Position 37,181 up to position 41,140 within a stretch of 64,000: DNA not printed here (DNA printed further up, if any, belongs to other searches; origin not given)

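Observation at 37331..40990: Cytoplasmic giant protein of roughly 1220 aa fusing an S41 peptidase to an S8 subtilase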

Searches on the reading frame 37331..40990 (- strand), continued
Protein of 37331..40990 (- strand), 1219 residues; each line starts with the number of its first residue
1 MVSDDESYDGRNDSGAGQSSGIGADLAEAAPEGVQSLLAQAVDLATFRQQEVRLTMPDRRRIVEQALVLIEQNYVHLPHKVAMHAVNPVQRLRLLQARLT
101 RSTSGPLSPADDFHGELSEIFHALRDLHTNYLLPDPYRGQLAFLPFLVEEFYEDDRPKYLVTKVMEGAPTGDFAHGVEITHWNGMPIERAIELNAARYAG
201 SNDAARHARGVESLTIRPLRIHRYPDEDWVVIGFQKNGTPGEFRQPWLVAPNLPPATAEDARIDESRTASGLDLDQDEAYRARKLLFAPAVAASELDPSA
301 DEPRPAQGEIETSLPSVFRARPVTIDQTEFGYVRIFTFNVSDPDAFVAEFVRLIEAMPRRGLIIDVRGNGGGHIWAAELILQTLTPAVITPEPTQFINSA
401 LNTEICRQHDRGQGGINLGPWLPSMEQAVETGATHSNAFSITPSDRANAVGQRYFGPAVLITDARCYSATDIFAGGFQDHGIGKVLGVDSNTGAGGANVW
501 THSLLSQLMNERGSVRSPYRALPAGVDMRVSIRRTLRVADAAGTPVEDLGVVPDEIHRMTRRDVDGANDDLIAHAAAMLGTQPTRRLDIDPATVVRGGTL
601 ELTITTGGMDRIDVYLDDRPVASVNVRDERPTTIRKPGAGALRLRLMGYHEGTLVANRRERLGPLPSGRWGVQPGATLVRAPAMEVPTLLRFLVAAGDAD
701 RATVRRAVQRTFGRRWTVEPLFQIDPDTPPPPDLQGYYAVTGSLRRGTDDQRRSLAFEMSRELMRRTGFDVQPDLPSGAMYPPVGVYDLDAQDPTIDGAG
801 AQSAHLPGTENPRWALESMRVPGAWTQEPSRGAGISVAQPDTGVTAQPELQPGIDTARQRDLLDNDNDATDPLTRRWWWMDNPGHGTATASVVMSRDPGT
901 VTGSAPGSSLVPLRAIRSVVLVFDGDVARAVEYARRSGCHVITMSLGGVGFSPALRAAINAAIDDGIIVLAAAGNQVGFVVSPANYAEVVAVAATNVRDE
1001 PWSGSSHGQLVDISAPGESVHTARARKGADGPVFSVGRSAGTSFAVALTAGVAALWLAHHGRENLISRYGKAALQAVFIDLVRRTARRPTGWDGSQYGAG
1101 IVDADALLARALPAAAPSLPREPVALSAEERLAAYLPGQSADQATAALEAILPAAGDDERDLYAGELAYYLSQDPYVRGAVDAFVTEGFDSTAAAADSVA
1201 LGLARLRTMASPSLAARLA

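Call 14: find_encoding_contigs(protein=P0015, flank=8000, max_places=2)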
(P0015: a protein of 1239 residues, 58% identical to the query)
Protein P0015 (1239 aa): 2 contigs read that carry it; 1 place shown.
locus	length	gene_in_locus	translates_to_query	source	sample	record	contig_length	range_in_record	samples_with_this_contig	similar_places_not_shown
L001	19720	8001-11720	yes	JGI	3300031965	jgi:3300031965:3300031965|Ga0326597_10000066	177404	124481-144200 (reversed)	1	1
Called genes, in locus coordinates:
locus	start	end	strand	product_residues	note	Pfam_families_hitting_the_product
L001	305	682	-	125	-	PF01909:NTP_transf_2, PF18765:Polbeta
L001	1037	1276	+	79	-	-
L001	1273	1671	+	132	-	PF01850:PIN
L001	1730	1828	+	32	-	-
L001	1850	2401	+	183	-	PF05685:Uma2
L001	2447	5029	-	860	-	PF08309:LVIVD (faint), PF07705:CARDB (faint)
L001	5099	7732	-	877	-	PF01436:NHL (faint)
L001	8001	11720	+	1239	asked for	PF03572:Peptidase_S41, PF00082:Peptidase_S8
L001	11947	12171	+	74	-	PF09720:Unstab_antitox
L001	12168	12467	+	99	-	-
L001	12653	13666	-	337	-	PF01436:NHL (faint)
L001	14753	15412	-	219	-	PF24517:CBM96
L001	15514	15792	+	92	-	-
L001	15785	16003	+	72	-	PF07927:HicA_toxin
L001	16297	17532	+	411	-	-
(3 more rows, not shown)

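Call 15: find_encoding_contigs(protein=P0021, flank=8000, max_places=2)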
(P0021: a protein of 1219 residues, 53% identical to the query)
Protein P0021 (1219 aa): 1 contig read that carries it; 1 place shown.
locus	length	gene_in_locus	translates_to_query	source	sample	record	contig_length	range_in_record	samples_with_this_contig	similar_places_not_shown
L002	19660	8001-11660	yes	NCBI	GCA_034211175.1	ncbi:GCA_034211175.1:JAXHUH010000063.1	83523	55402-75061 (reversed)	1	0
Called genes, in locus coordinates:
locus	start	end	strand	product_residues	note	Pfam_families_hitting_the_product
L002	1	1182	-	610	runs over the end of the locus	PF01580:FtsK_SpoIIIE (faint), PF13401:AAA_22 (weak)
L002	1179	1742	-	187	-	-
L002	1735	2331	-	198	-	-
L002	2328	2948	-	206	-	-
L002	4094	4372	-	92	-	-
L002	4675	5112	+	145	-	-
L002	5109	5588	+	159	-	-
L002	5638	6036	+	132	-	-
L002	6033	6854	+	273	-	-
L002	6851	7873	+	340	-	-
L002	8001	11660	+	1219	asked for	PF03572:Peptidase_S41, PF00082:Peptidase_S8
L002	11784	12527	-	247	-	PF00378:ECH_1, PF16113:ECH_2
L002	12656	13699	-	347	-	-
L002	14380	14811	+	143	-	PF22091:DUF6941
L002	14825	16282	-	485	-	PF13676:TIR_2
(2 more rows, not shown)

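Call 16: find_encoding_contigs(protein=P0006, flank=8000, max_places=2)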
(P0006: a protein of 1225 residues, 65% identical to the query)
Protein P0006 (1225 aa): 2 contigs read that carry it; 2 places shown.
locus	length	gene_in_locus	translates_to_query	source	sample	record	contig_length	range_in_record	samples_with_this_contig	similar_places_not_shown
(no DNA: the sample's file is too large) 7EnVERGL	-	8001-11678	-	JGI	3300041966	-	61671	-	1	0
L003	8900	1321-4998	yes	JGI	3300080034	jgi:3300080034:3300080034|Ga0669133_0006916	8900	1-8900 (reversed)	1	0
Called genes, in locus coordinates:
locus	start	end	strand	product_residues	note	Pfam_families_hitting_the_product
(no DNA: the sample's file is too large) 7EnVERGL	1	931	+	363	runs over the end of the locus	PF01926:MMR_HSR1, PF02421:FeoB_N, PF06071:YchF-GTPase_C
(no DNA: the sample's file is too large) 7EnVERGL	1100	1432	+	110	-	-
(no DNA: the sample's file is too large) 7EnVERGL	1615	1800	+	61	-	-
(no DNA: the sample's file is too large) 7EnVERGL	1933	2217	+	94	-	PF13392:HNH_3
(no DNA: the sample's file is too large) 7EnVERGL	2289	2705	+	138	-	PF13271:DUF4062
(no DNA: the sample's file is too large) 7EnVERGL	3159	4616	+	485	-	PF25872:HTH_77, PF07719:TPR_2 (faint), PF13374:TPR_10 (faint), PF17874:TPR_MalT (weak), PF13424:TPR_12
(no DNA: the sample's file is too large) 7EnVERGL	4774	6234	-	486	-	PF13231:PMT_2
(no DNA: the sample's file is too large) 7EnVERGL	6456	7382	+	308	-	PF01145:Band_7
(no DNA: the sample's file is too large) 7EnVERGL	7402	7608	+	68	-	-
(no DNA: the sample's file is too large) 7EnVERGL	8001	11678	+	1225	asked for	PF03572:Peptidase_S41, PF00082:Peptidase_S8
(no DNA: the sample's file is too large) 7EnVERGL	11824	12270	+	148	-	PF21893:DUF6918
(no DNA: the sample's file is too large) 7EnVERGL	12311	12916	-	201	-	PF00440:TetR_N, PF17754:TetR_C_14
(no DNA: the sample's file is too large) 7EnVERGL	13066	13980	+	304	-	PF00005:ABC_tran, PF13304:AAA_21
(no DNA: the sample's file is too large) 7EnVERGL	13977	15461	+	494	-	PF24686:FLQE3_permease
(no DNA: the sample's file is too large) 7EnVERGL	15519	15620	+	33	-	-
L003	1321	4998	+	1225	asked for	PF03572:Peptidase_S41, PF00082:Peptidase_S8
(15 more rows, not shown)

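Call 17: find_encoding_contigs(protein=P0090, flank=7000, max_places=2)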
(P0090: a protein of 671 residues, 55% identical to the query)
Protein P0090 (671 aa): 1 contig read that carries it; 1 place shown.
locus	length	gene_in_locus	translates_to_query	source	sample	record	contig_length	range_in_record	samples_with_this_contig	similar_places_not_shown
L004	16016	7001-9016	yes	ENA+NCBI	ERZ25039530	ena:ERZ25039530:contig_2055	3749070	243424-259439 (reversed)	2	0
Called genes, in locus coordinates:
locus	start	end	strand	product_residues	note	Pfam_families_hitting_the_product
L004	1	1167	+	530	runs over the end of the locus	PF02838:Glyco_hydro_20b, PF00728:Glyco_hydro_20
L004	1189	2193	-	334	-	-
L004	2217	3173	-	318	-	PF00795:CN_hydrolase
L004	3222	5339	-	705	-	PF00989:PAS (weak), PF08447:PAS_3, PF00989:PAS, PF08448:PAS_4 (weak), PF13188:PAS_8 (weak), PF13426:PAS_9, PF00990:GGDEF, PF00563:EAL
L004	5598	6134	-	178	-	PF08450:SGL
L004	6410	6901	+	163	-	PF00754:F5_F8_type_C, PF22633:F5_F8_type_C_2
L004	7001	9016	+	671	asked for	PF17816:PDZ_4 (weak), PF03572:Peptidase_S41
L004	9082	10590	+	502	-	PF13487:HD_5, PF01966:HD, PF00196:GerE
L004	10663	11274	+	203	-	PF00583:Acetyltransf_1 (weak), PF13508:Acetyltransf_7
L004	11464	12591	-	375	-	PF08240:ADH_N, PF16912:Glu_dehyd_C (faint), PF00107:ADH_zinc_N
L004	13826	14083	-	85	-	PF00496:SBP_bac_5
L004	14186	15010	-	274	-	PF03372:Exo_endo_phos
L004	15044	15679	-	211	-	PF00300:His_Phos_1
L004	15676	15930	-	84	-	PF08352:oligo_HPY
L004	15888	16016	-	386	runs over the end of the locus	-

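Call 18: find_encoding_contigs(protein=P0108, flank=7000, max_places=2)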
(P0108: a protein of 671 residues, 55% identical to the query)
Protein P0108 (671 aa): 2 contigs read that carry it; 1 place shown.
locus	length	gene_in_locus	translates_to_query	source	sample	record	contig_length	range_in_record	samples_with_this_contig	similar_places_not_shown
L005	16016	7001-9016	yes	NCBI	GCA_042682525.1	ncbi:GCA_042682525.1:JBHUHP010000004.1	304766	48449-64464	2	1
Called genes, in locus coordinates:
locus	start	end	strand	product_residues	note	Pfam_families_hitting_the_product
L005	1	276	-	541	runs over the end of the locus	PF00009:GTP_EFTU, PF01926:MMR_HSR1 (weak), PF22042:EF-G_D2, PF16658:RF3_C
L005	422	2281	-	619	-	PF01261:AP_endonuc_2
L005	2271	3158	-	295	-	PF08501:Shikimate_dh_N, PF00899:ThiF (weak), PF18317:SDH_C (weak)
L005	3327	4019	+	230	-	PF00440:TetR_N, PF17938:TetR_C_29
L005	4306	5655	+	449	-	PF00083:Sugar_tr, PF07690:MFS_1, PF13347:MFS_2, PF00083:Sugar_tr, PF07690:MFS_1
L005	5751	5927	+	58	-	-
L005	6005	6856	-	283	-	PF08543:Phos_pyr_kin, PF00294:PfkB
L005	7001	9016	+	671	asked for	PF17816:PDZ_4 (weak), PF03572:Peptidase_S41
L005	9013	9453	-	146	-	PF04892:VanZ-LLP1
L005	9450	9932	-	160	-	-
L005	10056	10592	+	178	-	PF13420:Acetyltransf_4, PF00583:Acetyltransf_1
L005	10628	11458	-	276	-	PF25213:HVO_A0261_N (faint), PF09339:HTH_IclR, PF01614:IclR_C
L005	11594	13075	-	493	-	PF01979:Amidohydro_1, PF07969:Amidohydro_3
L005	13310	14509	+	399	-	PF02515:CoA_transf_3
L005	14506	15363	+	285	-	PF00285:Citrate_synt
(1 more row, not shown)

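Call 19: find_encoding_contigs(protein=P0052, flank=7000, max_places=2)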
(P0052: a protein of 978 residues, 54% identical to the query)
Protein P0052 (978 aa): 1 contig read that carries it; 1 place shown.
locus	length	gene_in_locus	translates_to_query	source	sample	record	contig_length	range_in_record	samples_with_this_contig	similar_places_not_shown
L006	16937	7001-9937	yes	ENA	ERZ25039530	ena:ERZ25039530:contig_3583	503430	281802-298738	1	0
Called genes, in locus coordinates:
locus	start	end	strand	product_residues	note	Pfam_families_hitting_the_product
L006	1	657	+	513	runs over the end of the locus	PF00501:AMP-binding, PF13193:AMP-binding_C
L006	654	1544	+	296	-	PF03479:PCC (weak)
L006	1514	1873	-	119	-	-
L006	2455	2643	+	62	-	-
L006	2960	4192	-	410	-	PF13556:HTH_30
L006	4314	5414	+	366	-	PF04909:Amidohydro_2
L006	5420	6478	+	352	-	PF04909:Amidohydro_2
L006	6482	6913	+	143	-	PF00355:Rieske, PF13806:Rieske_2 (weak), PF22543:Rieske_4 (weak)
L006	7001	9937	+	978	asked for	PF03572:Peptidase_S41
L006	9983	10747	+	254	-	PF01636:APH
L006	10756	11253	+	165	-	PF08241:Methyltransf_11 (faint)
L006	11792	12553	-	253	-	PF13460:NAD_binding_10 (weak)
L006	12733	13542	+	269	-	PF13560:HTH_31, PF01381:HTH_3 (faint), PF17765:MLTR_LBD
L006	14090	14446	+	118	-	-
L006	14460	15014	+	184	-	PF13549:ATP-grasp_5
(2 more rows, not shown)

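Call 25: search_solved_structures(query=A1, max_evalue=0.01, show_alignments=0)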
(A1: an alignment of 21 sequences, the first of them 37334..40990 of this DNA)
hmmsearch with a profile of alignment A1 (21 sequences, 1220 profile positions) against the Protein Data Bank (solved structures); distinct sequences matched with E-value up to 0.01: 170 (the best 60 are shown).
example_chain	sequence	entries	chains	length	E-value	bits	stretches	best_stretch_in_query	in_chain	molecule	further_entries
1thm_A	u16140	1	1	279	1.5e-25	92.2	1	813-1062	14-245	THERMITASE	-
1dbi_A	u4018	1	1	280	1.3e-24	89.1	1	827-1065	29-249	AK.1 SERINE PROTEASE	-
1tec_E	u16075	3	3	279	1.6e-24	88.8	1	813-1062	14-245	THERMITASE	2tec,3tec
7y6m_C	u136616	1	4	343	5.9e-24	86.9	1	813-1050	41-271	Intracellular serine protease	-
1s01_A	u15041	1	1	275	5.5e-23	83.7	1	877-1059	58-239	Subtilisin BPN'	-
1sbi_A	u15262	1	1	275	8.3e-23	83.1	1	877-1059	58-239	SUBTILISIN 8397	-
1ak9_A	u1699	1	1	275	9.5e-23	82.9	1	877-1059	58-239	SUBTILISIN 8321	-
1a2q_A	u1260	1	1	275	9.9e-23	82.9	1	877-1059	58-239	SUBTILISIN BPN'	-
1sbh_A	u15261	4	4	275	1.1e-22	82.8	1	877-1059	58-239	SUBTILISIN 8397+1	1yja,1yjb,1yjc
1aqn_A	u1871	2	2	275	1.6e-22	82.2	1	877-1059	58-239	SUBTILISIN 8324 | SUBTILISIN BPN'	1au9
1s02_A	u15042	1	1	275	9.6e-22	79.6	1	877-1059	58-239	SUBTILISIN BPN'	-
2sni_E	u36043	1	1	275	1.3e-21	79.2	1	877-1059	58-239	SUBTILISIN NOVO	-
1suc_A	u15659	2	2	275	1.4e-21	79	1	877-1059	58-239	SUBTILISIN BPN' CRB-S3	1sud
1sbn_E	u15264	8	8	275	2.3e-21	78.4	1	877-1059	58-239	SUBTILISIN NOVO BPN' | SUBTILISIN BPN'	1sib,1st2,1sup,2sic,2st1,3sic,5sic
1lw6_E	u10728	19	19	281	2.6e-21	78.2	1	877-1059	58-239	SUBTILISIN BPN' | Subtilisin BPN' precursor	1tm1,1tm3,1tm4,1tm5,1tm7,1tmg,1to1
7xr8_A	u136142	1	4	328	2.4e-20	75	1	815-1020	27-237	Major intracellular serine protease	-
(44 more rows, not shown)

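Call 29: find_related_loci(query=A1, collection=genome_contigs, flank=6000)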
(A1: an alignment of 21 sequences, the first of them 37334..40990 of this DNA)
Query A1 (1219 aa) in genome_contigs; peptide patterns used: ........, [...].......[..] (x = any residue, [..] = any of these).
600 stretches matched a pattern (row limit reached: there are more); 579 encode a relative of the query (tblastn E <= 1e-3); the best 80 are kept; 80 distinct loci.
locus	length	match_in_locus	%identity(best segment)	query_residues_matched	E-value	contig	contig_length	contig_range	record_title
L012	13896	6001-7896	57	43-682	0e+0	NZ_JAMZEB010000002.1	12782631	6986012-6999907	Nonomuraea thailandensis strain DSM 46694 Ga0374030_02, whole genome shotgun sequence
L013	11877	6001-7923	59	19-658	0e+0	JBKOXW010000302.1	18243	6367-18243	MAG: Actinomycetota bacterium isolate GB_HAYS_MAG_00077 GB_HAYS_000000596260, whole genome shotgun sequence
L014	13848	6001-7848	58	43-658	0e+0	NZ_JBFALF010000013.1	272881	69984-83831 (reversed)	Nonomuraea sp. NPDC050202 NPDC050202_48_A11.ctg-0013, whole genome shotgun sequence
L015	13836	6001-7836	57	43-658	0e+0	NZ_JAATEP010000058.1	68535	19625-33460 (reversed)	Nonomuraea composti strain FMUSA5-5 58, whole genome shotgun sequence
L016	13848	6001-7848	57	43-658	0e+0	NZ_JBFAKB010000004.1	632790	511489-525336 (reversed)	Nonomuraea sp. NPDC050404 NPDC050404_155_F7.ctg-0004, whole genome shotgun sequence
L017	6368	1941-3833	56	32-658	0e+0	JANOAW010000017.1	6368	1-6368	MAG: Hyphomicrobiaceae bacterium isolate VAR_18_metabat_269_sub VAR_18_k141_296846, whole genome shotgun sequence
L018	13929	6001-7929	57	15-658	0e+0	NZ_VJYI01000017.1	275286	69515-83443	Nonomuraea sp. SYSU D8015 Scaffold17_1, whole genome shotgun sequence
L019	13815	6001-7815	58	54-658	0e+0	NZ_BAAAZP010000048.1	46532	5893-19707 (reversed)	Nonomuraea antimicrobica strain JCM 16904 sequence048, whole genome shotgun sequence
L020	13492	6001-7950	57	5-658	0e+0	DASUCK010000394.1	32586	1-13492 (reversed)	MAG TPA_asm: Nonomuraea sp. isolate SMAG_U1294 k141_1404058, whole genome shotgun sequence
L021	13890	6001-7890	55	27-657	0e+0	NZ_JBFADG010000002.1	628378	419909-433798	Streptomyces sp. NPDC021096 NPDC021096_159_A10.ctg-0002, whole genome shotgun sequence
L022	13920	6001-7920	56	25-662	0e+0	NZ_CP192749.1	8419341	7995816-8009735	Kitasatospora sp. KL5 chromosome, complete genome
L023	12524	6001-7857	57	43-661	0e+0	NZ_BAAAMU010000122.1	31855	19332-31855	Nonomuraea maheshkhaliensis strain JCM 13929 sequence122, whole genome shotgun sequence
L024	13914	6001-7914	56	21-658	0e+0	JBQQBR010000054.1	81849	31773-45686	Nonomuraea sp. 3N208 contig_54, whole genome shotgun sequence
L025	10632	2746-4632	56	25-657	0e+0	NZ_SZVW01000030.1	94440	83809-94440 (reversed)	Streptomyces tibetensis strain XZ 46 scaffold30, whole genome shotgun sequence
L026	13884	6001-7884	58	26-657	0e+0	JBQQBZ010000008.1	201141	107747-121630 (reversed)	Streptomyces sp. 4N509B contig_8, whole genome shotgun sequence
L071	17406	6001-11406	53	38-1207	0e+0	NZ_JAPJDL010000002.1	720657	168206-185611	Lentzea sp. NEAU-D7 Scaffold2, whole genome shotgun sequence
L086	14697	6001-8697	51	7-1055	0e+0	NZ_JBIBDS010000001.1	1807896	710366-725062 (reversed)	Streptomyces sp. NPDC012637 NPDC012637_197_D8.ctg-0001, whole genome shotgun sequence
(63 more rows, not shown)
